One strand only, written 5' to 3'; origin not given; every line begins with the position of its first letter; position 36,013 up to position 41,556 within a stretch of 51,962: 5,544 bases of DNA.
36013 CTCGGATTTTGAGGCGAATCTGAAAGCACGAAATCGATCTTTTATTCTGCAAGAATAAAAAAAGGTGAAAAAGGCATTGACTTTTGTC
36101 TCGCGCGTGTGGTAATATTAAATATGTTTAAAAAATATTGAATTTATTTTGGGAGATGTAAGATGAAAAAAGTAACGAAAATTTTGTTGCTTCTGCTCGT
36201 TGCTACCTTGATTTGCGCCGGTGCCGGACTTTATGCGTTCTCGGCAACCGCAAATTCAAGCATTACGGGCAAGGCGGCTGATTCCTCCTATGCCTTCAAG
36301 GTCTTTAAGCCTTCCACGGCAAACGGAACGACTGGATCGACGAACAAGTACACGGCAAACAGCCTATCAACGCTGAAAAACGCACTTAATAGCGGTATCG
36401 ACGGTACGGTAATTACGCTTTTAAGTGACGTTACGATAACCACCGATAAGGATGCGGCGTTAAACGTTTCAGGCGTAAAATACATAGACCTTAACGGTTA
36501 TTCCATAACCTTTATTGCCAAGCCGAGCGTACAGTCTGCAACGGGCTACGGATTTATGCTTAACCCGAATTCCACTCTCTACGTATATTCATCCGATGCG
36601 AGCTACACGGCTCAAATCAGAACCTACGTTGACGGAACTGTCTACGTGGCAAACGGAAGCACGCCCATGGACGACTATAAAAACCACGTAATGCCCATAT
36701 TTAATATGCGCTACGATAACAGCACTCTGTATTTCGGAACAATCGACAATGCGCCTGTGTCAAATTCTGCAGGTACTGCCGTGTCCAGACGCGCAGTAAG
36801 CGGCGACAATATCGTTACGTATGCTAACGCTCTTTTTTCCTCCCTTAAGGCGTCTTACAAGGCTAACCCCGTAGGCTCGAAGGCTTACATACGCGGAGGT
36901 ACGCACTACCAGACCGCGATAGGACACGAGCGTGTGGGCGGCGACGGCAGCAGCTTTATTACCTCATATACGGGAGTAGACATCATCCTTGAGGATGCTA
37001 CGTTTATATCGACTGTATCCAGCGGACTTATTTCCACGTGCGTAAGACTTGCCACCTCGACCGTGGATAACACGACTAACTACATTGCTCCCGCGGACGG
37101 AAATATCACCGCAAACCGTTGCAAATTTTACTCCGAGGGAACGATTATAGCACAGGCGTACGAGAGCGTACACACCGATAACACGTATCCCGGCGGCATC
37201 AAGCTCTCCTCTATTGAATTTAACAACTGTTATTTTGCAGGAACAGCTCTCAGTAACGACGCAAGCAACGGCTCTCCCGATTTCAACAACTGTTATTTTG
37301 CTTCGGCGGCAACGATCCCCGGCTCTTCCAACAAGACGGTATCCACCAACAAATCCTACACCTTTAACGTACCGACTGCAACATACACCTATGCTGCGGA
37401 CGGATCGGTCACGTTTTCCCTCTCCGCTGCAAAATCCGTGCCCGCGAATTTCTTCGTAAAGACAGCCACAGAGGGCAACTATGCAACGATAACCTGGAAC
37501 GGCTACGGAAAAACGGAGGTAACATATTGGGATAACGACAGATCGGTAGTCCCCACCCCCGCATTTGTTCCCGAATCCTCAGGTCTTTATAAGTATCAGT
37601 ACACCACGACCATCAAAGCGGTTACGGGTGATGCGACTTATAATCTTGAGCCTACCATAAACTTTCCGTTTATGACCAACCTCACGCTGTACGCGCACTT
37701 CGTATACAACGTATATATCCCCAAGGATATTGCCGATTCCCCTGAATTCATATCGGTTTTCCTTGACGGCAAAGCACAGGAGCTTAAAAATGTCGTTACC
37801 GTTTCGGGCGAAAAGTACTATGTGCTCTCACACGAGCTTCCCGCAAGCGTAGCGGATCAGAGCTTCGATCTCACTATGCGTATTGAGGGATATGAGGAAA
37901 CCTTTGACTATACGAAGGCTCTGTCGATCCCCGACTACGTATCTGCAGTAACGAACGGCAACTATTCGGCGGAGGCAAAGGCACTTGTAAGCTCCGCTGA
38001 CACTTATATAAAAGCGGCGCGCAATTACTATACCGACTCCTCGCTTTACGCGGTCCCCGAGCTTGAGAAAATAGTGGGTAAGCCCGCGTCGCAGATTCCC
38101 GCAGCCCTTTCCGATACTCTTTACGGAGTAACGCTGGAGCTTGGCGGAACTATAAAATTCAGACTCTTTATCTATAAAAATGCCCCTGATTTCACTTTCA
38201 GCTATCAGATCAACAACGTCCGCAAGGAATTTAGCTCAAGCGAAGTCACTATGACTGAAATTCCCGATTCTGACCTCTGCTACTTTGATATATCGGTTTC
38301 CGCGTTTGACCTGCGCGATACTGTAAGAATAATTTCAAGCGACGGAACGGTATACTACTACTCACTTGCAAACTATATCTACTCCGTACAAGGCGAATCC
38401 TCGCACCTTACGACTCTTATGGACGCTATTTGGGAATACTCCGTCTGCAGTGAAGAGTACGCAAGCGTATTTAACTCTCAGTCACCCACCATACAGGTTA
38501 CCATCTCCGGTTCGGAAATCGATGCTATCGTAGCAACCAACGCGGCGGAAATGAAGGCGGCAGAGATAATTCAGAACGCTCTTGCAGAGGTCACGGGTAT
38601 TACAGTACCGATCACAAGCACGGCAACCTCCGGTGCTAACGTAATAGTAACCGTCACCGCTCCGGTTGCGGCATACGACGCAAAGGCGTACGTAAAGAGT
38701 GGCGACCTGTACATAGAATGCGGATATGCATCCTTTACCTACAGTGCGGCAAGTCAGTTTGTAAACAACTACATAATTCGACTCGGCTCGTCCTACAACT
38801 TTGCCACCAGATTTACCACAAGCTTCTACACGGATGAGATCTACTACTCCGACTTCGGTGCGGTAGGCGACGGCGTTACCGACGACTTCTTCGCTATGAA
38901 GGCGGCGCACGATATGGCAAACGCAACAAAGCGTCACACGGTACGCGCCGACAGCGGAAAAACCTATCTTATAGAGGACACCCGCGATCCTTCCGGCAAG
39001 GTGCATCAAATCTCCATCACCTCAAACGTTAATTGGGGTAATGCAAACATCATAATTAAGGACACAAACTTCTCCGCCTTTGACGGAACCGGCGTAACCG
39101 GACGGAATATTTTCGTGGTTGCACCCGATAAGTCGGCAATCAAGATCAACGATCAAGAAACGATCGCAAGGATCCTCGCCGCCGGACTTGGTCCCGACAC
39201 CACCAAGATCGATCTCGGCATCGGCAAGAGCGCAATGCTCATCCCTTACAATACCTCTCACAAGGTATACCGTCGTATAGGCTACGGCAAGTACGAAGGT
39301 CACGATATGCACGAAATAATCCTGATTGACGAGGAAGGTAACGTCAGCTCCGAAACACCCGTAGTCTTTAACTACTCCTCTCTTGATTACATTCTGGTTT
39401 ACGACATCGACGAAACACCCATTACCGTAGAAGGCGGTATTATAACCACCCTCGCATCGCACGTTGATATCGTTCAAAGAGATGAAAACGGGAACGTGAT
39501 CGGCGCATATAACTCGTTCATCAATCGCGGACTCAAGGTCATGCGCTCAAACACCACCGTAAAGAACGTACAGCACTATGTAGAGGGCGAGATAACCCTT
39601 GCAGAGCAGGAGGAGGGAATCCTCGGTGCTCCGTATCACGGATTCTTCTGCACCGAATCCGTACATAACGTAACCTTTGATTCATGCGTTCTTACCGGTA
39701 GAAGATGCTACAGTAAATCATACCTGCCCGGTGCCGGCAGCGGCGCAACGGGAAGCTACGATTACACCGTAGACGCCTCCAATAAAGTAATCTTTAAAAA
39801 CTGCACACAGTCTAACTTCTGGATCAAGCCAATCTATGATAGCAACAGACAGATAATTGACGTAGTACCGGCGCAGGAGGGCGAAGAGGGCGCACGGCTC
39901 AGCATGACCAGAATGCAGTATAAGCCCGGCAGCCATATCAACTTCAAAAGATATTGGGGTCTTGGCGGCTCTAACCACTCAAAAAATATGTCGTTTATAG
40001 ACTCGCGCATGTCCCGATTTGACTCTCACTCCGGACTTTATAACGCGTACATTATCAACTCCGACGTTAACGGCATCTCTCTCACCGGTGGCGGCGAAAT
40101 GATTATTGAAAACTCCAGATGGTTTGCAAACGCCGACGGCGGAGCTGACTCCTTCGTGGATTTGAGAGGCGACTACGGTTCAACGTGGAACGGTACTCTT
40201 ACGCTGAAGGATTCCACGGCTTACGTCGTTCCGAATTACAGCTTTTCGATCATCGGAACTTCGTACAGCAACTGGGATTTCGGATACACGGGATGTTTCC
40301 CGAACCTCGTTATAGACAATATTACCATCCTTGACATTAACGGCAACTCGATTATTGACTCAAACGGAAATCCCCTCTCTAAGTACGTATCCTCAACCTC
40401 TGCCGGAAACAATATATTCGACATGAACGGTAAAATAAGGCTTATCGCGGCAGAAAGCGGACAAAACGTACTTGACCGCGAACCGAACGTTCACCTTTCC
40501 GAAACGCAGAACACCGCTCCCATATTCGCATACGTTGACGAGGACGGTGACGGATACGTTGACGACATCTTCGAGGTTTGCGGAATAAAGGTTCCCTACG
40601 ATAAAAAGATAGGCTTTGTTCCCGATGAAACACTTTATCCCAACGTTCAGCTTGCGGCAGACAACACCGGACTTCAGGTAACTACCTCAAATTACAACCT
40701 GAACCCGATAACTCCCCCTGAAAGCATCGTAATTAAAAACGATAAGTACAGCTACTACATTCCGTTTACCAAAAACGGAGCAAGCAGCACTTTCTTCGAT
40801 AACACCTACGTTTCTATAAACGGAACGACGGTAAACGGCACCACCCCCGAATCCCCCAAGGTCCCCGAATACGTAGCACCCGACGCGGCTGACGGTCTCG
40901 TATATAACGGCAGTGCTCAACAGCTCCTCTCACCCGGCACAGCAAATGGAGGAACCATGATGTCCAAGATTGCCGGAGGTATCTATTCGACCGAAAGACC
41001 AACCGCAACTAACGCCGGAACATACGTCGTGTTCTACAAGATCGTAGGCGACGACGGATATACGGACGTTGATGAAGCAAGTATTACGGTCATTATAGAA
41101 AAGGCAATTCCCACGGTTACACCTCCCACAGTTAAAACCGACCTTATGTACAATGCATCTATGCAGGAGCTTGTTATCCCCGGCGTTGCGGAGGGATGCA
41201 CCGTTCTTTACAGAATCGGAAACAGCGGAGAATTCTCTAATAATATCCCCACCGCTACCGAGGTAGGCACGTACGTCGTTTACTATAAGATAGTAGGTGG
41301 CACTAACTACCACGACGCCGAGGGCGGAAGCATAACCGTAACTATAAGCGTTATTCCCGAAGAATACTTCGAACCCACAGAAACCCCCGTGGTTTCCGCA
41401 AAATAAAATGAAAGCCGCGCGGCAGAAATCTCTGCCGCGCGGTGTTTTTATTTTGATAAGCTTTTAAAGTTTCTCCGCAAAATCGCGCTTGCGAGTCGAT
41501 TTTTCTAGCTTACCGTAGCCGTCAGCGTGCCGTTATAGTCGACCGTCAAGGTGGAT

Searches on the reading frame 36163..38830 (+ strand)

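Call 47: search_solved_structures(query=window:36163-38830:+, max_evalue=10)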
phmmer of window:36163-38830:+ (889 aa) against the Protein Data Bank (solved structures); distinct sequences matched with E-value up to 10: 2.
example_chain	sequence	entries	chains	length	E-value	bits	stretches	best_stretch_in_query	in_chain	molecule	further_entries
2mj8_A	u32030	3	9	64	2.3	10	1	442-477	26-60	Chromodomain Y-like protein 2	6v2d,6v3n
6v2h_A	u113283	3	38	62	2.4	10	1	442-476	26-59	Chromodomain Y-like protein 2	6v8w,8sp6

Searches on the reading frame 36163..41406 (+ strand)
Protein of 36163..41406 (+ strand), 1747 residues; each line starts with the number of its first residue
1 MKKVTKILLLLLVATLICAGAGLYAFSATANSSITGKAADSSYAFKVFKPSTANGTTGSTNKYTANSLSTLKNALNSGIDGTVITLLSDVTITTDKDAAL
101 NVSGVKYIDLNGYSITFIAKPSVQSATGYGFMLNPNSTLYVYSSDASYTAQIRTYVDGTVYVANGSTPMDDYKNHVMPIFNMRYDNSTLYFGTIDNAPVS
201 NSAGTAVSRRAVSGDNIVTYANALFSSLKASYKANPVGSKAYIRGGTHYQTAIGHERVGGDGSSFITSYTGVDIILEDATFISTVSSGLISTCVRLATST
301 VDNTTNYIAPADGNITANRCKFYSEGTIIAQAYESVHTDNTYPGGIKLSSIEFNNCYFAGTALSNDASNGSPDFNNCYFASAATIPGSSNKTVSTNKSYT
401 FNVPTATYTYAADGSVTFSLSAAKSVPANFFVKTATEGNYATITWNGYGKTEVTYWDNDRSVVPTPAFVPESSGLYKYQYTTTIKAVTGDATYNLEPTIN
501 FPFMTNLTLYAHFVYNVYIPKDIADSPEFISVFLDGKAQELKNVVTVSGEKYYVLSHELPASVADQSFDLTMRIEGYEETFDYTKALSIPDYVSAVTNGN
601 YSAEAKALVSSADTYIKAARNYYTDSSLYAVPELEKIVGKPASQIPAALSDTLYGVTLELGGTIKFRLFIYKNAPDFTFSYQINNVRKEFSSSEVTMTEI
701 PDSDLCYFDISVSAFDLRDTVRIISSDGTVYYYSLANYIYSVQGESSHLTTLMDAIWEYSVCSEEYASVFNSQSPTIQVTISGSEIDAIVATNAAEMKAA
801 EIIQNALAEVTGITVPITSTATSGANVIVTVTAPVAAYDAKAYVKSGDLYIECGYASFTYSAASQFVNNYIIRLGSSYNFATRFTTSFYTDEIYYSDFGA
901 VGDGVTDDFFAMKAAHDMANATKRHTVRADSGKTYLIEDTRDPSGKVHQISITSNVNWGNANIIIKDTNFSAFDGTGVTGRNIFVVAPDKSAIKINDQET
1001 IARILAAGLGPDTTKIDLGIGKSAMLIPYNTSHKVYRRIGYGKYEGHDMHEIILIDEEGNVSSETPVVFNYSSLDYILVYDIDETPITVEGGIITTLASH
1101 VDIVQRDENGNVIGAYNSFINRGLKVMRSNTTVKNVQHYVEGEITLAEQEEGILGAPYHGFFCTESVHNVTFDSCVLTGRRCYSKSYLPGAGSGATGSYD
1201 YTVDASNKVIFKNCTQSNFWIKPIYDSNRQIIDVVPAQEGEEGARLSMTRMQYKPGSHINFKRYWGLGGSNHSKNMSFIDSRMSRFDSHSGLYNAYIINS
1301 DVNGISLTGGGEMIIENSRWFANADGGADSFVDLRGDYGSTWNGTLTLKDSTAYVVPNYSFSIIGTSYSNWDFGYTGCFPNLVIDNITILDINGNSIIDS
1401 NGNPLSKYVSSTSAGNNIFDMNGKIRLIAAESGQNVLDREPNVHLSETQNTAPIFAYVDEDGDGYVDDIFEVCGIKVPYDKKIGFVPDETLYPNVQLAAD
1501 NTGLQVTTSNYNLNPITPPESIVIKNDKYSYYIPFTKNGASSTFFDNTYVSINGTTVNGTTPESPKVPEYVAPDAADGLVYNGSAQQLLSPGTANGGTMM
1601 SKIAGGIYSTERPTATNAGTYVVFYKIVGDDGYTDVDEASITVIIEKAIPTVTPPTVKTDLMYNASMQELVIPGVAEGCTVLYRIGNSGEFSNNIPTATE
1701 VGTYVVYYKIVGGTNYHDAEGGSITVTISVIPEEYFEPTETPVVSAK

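Call 4: search_protein_families(library=pfam, proteins=[window:36163-41406:+], max_evalue=0.1)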
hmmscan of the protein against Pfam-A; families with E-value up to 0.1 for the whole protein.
window:36163-41406:+ (1747 aa): 0 families

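Call 5: search_protein_families(library=ncbifam, proteins=[window:36163-41406:+], max_evalue=0.1)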
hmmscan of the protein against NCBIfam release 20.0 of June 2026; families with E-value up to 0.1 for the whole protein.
window:36163-41406:+ (1747 aa): 0 families

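Call 33: search_protein_families(library=phrogs, proteins=[window:36163-41406:+], max_evalue=0.001)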
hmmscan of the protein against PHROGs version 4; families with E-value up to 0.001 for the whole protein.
window:36163-41406:+ (1747 aa): 1 family
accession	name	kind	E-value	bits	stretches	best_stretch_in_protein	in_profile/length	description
phrog_23059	-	tail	4.9e-18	65.4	2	878-1215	114-409/1027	tail fiber protein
